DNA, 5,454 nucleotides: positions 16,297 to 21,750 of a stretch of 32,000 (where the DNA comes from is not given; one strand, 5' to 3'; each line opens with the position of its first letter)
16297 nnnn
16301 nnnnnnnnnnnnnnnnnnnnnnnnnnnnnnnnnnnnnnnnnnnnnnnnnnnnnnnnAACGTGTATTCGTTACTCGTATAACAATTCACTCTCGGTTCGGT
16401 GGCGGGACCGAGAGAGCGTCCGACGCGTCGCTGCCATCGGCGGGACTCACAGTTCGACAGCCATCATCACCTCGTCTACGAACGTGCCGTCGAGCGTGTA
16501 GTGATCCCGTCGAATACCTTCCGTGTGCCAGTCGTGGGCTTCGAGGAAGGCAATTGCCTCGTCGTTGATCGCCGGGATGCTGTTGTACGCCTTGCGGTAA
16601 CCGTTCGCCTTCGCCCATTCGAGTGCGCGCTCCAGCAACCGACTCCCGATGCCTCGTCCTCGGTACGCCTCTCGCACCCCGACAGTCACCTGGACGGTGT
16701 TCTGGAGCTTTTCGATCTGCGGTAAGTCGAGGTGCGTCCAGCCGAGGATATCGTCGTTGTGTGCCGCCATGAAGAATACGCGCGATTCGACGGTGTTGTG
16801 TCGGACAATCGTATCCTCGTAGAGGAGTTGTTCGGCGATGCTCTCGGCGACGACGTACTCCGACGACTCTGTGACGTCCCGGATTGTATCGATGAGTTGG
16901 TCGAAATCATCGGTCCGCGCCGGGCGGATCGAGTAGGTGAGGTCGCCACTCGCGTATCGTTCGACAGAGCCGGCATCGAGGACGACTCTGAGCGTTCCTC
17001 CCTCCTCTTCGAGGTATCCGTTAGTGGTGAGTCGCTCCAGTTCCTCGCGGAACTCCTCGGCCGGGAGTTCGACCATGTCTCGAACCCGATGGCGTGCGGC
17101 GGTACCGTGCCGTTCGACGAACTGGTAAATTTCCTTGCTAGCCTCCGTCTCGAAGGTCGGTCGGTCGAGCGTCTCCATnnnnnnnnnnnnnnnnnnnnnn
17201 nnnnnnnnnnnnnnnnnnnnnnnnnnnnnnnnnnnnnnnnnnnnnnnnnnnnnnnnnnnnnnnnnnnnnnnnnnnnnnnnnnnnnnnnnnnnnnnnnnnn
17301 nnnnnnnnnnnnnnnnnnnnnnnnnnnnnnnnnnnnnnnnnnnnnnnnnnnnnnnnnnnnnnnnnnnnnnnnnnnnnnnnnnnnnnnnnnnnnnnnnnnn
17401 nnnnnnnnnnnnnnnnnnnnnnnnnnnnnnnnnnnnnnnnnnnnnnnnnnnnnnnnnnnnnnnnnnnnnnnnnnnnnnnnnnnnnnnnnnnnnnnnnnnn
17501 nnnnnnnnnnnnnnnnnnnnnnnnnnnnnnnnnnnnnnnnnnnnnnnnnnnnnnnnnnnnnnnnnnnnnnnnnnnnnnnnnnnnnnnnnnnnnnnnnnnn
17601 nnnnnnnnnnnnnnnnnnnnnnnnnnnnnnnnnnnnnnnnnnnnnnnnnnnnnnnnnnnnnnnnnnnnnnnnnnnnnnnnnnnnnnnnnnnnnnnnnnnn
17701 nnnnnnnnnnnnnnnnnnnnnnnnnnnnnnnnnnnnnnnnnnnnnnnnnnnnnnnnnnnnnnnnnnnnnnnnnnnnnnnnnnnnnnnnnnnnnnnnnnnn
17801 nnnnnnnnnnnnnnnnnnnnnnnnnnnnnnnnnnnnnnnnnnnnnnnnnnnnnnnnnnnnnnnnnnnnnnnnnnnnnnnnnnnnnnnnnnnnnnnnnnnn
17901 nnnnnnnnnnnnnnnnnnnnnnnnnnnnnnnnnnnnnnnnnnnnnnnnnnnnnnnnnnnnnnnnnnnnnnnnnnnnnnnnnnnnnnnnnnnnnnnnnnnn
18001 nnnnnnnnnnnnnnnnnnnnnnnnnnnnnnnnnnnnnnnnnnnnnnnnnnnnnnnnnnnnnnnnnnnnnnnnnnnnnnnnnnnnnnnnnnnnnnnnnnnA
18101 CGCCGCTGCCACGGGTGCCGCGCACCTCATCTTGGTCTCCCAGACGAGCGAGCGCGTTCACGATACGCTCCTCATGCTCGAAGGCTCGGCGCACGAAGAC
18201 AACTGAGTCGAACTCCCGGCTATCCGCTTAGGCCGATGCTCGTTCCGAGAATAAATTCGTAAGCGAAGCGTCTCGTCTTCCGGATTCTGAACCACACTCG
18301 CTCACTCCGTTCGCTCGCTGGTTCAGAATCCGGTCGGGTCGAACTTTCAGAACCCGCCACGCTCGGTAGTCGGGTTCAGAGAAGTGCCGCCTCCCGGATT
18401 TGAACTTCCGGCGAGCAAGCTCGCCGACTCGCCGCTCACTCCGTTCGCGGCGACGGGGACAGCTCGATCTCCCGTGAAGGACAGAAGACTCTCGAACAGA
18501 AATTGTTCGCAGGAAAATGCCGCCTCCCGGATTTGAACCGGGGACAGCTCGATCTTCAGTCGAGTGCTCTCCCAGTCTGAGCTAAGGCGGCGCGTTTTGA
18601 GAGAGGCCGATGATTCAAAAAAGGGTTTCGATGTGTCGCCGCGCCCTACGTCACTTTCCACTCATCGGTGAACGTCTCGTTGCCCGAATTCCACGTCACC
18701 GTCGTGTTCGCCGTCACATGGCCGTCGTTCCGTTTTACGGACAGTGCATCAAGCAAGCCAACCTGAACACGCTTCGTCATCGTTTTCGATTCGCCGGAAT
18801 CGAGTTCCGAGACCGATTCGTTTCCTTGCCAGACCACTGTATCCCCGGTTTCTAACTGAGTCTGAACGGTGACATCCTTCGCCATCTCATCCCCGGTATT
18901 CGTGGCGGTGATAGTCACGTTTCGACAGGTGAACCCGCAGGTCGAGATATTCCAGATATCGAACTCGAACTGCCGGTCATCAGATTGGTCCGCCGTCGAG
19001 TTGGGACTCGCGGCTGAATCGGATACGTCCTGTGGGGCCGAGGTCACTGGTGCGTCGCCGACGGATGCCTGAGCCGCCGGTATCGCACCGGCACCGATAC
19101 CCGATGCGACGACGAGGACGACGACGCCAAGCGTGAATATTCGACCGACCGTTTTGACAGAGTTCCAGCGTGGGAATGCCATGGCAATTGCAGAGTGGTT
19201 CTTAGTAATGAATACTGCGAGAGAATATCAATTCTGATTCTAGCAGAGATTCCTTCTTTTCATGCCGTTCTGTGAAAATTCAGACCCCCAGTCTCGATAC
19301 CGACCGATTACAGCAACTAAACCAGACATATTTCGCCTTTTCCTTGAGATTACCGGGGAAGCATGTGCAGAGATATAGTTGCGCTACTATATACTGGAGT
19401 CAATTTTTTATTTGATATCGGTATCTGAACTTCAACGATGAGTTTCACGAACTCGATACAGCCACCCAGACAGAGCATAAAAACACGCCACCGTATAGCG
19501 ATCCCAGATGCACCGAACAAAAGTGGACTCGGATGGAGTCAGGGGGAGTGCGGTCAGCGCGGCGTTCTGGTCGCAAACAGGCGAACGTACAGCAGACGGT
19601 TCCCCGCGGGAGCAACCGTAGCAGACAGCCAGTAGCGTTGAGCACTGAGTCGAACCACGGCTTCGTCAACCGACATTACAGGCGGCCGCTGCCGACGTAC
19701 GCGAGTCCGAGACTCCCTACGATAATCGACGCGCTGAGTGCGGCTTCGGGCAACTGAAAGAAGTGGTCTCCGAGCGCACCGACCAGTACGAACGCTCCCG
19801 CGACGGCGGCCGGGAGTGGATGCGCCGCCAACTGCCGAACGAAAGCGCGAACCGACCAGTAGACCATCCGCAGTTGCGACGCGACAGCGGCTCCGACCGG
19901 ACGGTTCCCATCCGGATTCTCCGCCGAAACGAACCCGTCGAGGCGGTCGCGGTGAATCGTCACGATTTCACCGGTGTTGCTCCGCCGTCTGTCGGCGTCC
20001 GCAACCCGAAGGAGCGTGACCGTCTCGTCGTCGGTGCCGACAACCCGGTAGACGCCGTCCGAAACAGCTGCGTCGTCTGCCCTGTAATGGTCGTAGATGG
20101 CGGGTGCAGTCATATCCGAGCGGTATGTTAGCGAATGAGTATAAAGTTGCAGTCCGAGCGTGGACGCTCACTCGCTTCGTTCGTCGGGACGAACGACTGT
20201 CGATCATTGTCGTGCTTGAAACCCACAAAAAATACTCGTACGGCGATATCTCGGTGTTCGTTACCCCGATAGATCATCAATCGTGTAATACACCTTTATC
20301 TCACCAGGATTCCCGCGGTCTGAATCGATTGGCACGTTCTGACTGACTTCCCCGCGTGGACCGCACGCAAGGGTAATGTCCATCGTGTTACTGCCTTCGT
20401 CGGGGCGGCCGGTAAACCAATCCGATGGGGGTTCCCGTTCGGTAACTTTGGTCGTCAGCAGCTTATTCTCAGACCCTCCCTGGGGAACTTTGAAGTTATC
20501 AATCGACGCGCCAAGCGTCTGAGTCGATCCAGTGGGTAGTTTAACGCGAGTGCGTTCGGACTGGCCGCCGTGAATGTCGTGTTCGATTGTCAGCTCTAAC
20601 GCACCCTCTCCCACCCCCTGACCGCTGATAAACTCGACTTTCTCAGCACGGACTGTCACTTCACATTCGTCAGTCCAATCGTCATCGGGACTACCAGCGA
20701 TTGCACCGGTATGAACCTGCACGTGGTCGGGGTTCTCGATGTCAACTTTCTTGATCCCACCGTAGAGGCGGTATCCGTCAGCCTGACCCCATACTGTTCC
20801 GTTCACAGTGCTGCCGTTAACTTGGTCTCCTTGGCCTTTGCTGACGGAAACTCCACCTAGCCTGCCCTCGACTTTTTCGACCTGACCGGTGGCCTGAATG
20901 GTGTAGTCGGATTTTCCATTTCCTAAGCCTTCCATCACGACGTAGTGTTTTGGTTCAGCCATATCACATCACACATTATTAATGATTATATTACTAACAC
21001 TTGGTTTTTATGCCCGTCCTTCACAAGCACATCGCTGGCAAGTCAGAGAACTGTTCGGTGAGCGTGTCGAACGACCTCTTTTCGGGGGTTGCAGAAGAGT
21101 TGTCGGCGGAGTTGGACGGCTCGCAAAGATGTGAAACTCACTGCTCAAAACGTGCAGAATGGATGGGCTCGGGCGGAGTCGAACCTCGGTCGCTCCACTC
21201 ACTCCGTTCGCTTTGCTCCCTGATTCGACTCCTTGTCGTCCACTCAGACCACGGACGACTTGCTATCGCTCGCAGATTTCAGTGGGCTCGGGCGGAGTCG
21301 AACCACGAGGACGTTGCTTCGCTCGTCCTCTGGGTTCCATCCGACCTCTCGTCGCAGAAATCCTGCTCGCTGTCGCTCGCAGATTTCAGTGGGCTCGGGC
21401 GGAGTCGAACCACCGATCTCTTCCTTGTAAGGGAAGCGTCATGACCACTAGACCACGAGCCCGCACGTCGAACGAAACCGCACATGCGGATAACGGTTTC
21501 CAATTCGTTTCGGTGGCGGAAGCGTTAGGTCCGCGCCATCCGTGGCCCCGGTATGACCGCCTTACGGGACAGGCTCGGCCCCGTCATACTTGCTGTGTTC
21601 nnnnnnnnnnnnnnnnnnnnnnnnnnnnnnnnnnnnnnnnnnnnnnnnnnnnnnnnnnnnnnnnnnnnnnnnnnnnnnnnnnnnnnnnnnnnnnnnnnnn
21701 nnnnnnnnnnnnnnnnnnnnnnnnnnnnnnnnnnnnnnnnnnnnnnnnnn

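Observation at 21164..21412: Tandem array of tRNA-Val 3'-end fragments (three copies at 119- and 107-bp spacing) including duplicated trailer sequence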

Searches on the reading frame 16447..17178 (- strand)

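Call 11: search_protein_families(library=pfam, proteins=[window:16447-17178:-], max_evalue=0.01)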
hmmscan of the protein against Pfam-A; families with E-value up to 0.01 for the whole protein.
window:16447-17178:- (243 aa): 7 families
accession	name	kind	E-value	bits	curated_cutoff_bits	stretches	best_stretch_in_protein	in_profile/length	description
PF00583.31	Acetyltransf_1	-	2.4e-13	50.8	20.7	1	120-214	24-113/116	Acetyltransferase (GNAT) family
PF13420.13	Acetyltransf_4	-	8.1e-10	39.4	24.3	1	84-238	1-155/155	Acetyltransferase (GNAT) domain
PF13508.13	Acetyltransf_7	-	1.6e-09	38.4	27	1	133-216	3-81/84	Acetyltransferase (GNAT) domain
PF14542.12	Acetyltransf_CG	-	8.9e-06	26.2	30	1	166-195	30-59/80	GCN5-related N-acetyl-transferase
PF13527.13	Acetyltransf_9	-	9e-05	22.9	25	1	84-197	2-109/127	Acetyltransferase (GNAT) domain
PF13302.13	Acetyltransf_3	-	0.00015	22.9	25.4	1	84-213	4-133/138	Acetyltransferase (GNAT) domain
PF13673.13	Acetyltransf_10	-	0.00061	20.2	23.6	1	122-218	20-108/128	Acetyltransferase (GNAT) domain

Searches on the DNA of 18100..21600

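Call 25: search_rna_families(source=window, start=18100, end=21600, threshold=evalue, max_evalue=10)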
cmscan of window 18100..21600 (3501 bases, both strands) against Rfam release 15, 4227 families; matches with E-value up to 10: 7.
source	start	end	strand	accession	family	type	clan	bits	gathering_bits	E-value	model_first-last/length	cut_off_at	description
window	21390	21462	-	RF00005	tRNA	Gene; tRNA;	CL00001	68.2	29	5.3e-14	1-71/71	no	tRNA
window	18518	18591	-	RF00005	tRNA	Gene; tRNA;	CL00001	65.5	29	3e-13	1-71/71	no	tRNA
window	18517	18591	+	RF04354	Plastid-ycf2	Cis-reg;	-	28.5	65.7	0.0051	1-75/75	no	Plastid-ycf2 5UTR RNA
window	21389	21462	+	RF04354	Plastid-ycf2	Cis-reg;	-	27.7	65.7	0.0081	1-75/75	no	Plastid-ycf2 5UTR RNA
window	21381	21456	-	RF00233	Tymo_tRNA-like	Cis-reg;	-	17.2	40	2.4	1-84/84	no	Tymovirus/Pomovirus/Furovirus tRNA-like 3' UTR element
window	18529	18578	-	RF03368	mir-1822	Gene; miRNA;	-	16.9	73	7.6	1-61/61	no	mir-1822 microRNA precursor family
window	18276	18334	-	RF01544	TB11Cs5H3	Gene; snRNA; snoRNA; HACA-box;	-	15.7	50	9.6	1-65/65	no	Trypanosomatid snoRNA TB11Cs5H3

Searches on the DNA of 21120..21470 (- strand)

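Call 13: search_dna_similar(query=window:21120-21470:-, collection=phages, mode=distant, max_evalue=10)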
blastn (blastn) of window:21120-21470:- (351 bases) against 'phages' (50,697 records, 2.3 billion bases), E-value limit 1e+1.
Records with a match: 112; places in all: 112; records where one place covers at least 80% of the query: 0.
Best place of each record, by identity: 95-99% 2; 90-95% 6; 80-90% 94; 60-80% 10.
By first word of the organism name: Vibrio 49; Burkholderia 24; Streptomyces 12; Acinetobacter 7; Aeromonas 7; uncultured 3; Mycobacterium 3; Cronobacter 2; Halogranum 2; Microbacterium 2; and 1 more.
By host as written in the record: Vibrio harveyi BAA-1116 32; Burkholderia pseudomallei 12; Vibrio campbellii BB120 7; - 6; Burkholderia sp. 6; Streptomyces griseus ATCC 10137 5; Aeromonas hydrophila 5; Streptomyces sanglieri UNT16F27A 3; and 24 more.
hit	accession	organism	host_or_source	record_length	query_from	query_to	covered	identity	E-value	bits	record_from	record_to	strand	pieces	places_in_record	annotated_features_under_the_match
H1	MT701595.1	Streptomyces phage Shaeky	Streptomyces sp.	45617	32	85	15%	79.6%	3e-1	42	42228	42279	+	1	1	tRNA-Ala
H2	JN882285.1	Cronobacter phage vB_CsaM_GAP32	Cronobacter sakazakii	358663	18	69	15%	78.8%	3e-1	42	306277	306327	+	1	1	tRNA-Glu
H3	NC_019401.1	Cronobacter phage vB_CsaM_GAP32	Cronobacter sakazakii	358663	18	69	15%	78.8%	3e-1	42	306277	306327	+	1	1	tRNA-Glu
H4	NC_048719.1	Streptomyces phage Annadreamy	Streptomyces griseus ATCC 10137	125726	25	71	13%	78.7%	3e-1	41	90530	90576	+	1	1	169: tRNA-Glu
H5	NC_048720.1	Streptomyces phage Blueeyedbeauty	Streptomyces griseus ATCC 10137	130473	25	71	13%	78.7%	3e-1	41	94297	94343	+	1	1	177: tRNA-Glu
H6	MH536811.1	Streptomyces phage Annadreamy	Streptomyces griseus ATCC 10137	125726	25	71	13%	78.7%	3e-1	41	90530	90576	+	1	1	169: tRNA-Glu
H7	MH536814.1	Streptomyces phage Blueeyedbeauty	Streptomyces griseus ATCC 10137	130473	25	71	13%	78.7%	3e-1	41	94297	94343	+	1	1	177: tRNA-Glu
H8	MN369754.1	Streptomyces phage Limpid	Streptomyces sanglieri UNT16F27A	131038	25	71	13%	78.7%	3e-1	41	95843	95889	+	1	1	176: tRNA-Glu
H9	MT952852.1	Streptomyces phage Beuffert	Streptomyces griseus ATCC 10137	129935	25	71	13%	78.7%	3e-1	41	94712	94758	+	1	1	175: tRNA-Glu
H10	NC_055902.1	uncultured phage cr131_1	Rhesus macaque feces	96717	39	82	13%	79.5%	1e+0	40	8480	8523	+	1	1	tRNA-Val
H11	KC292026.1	Halogranum tailed virus 1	Halogranum sp. SS5-1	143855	30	70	12%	83.3%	4e+0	38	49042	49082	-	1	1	87: tRNA-Thr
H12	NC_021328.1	Halogranum tailed virus 1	Halogranum sp. SS5-1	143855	30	70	12%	83.3%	4e+0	38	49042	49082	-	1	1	87: tRNA-Thr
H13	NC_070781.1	Streptomyces phage Tomas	Streptomyces sanglieri UNT16F27A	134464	31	71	12%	80.5%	1e+0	39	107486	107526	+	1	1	218: tRNA-Leu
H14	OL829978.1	Streptomyces phage Tomas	Streptomyces sanglieri UNT16F27A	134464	31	71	12%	80.5%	1e+0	39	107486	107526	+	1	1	218: tRNA-Leu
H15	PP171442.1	Streptomyces phage Naboo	soil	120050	31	71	12%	80.5%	1e+0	39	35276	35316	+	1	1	record has no annotation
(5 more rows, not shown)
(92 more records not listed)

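Call 14: search_dna_similar(query=window:21120-21470:-, collection=plasmids, mode=distant, max_evalue=10)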
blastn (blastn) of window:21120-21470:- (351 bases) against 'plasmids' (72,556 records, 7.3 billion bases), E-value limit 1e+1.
Records with a match: 7; places in all: 14; records where one place covers at least 80% of the query: 0.
Best place of each record, by identity: 90-95% 3; 80-90% 3; 60-80% 1.
By first word of the organism name: Tistrella 2; Proteus 2; Bacillus 1; Monoglobus 1; Ilyobacter 1.
By predicted mobility (MOB-suite, as given by PLSDB): non-mobilizable 4; mobilizable 2; conjugative 1.
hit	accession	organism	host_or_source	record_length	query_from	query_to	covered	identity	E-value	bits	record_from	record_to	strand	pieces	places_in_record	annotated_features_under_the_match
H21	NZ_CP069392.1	Bacillus velezensis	cell culture,saltpan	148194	18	69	15%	76.9%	1e+0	41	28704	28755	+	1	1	none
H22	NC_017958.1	Tistrella mobilis KA081020-065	-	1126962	51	82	9%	87.5%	1e+0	41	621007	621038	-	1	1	record has no annotation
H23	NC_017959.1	Tistrella mobilis KA081020-065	-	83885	51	82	9%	87.5%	1e+0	41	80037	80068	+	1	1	none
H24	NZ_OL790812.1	Proteus mirabilis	-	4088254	37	66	9%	90.0%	1e+0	42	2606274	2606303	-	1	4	none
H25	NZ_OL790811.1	Proteus mirabilis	-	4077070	37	66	9%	90.0%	1e+0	42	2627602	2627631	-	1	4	none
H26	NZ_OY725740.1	Monoglobus pectinilyticus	-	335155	45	72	8%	92.9%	3e-1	43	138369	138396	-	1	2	none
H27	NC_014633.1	Ilyobacter polytropus DSM 2926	marine mud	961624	45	73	8%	89.7%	4e+0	40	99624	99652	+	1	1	none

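Call 83: build_rna_model(alignment_id=A2, structure=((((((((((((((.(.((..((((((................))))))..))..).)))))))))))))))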
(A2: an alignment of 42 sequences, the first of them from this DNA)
Model R1 built from alignment A2 (42 sequences, 71 columns); structure: as given.
model positions 58; base pairs 23; branch points 0; effective number of sequences 5.64; information 0.961 bits per position. Calibrated on 0.2 Mb of random sequence (short: E-values are rough).
structure used (alignment columns):
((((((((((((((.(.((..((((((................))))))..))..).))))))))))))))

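Call 84: search_with_rna_model(model_id=R1, sources=[window, L001, L002, L003, L004, L006, L007, L008, L009, L010, L011, L012, L013, L014, L015, L016, L017, L018, L020, L021, L023, L024, L025, L026, L027, L028], max_evalue=1)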
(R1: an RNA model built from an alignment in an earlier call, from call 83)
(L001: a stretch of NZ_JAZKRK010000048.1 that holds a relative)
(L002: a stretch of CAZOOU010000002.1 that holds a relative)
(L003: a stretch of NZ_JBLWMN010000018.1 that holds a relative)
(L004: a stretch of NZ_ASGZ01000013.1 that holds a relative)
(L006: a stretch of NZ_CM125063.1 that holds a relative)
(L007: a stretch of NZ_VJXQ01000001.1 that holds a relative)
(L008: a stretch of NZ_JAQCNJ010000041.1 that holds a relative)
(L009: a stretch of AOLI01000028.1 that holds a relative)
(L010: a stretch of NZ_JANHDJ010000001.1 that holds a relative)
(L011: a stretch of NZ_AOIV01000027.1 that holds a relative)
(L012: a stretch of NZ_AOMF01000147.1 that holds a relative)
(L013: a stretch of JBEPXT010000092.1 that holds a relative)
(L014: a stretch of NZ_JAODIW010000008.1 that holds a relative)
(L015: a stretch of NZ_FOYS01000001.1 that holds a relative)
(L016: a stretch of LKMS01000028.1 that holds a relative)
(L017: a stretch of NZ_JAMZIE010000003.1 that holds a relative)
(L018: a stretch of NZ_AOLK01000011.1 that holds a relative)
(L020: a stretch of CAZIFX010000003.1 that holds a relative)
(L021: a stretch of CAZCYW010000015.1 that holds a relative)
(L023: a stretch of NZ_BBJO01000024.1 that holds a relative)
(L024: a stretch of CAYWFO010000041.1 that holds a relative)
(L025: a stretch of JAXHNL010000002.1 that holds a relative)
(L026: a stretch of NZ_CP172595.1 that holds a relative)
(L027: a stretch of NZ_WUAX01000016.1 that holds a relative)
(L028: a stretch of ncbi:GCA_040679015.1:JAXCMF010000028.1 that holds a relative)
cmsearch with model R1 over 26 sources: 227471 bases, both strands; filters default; matches with E-value up to 1: 35.
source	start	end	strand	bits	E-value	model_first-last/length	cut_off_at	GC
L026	7399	7456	+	67.9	5.2e-16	1-58/58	no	0.6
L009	71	130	-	63.6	8.3e-15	1-58/58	no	0.68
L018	1920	1975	-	61.1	4.4e-14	1-58/58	no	0.61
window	21170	21237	-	52.3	1.3e-11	1-58/58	no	0.62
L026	5825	5883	+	50.5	4.2e-11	1-58/58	no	0.68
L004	6377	6444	-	49.8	6.6e-11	1-58/58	no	0.68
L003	3261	3339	+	47.4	3.2e-10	1-58/58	no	0.68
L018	354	413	-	47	4.2e-10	1-58/58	no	0.62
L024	4669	4725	+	46.2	7e-10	1-58/58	no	0.6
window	18278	18335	-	43.1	5.3e-09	1-58/58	no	0.57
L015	189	247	-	42.3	9e-09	1-58/58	no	0.59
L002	2653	2706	-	41.4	1.5e-08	1-58/58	no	0.67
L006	6789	6847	-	39.7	4.7e-08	1-58/58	no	0.53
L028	2558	2625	-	39.2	6.6e-08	1-58/58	no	0.59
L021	1536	1591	+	35.6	6.6e-07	1-58/58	no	0.57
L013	873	922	-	29.7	3e-05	1-58/58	no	0.62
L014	894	976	+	25.6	0.00044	1-58/58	no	0.69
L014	769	847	+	21.3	0.0075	1-58/58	no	0.66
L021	1654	1722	+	21.1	0.0083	1-58/58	no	0.52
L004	6263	6330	-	19.9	0.018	1-58/58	no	0.71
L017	6482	6569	+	19.5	0.023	1-58/58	no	0.67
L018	476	546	-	18.5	0.045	1-58/58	no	0.58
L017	6482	6569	-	18.5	0.046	1-58/58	no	0.67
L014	769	847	-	18.3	0.049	1-58/58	no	0.66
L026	7399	7456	-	17.8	0.072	1-58/58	no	0.6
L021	1764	1821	+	17.6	0.078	1-58/58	no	0.57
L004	6377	6444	+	17.3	0.095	1-58/58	no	0.68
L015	986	1064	-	16.7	0.14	1-58/58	no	0.68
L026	5961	6029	-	16.2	0.2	1-58/58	no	0.62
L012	5005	5071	-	15.9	0.24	1-58/58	no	0.61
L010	7690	7759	+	15.9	0.25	1-58/58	no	0.64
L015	7623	7682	-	15.2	0.39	1-58/58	no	0.57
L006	7342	7407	-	14.8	0.48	1-58/58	no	0.68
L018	476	546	+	14.7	0.52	1-58/58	no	0.58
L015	986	1064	+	14.1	0.8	1-58/58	no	0.68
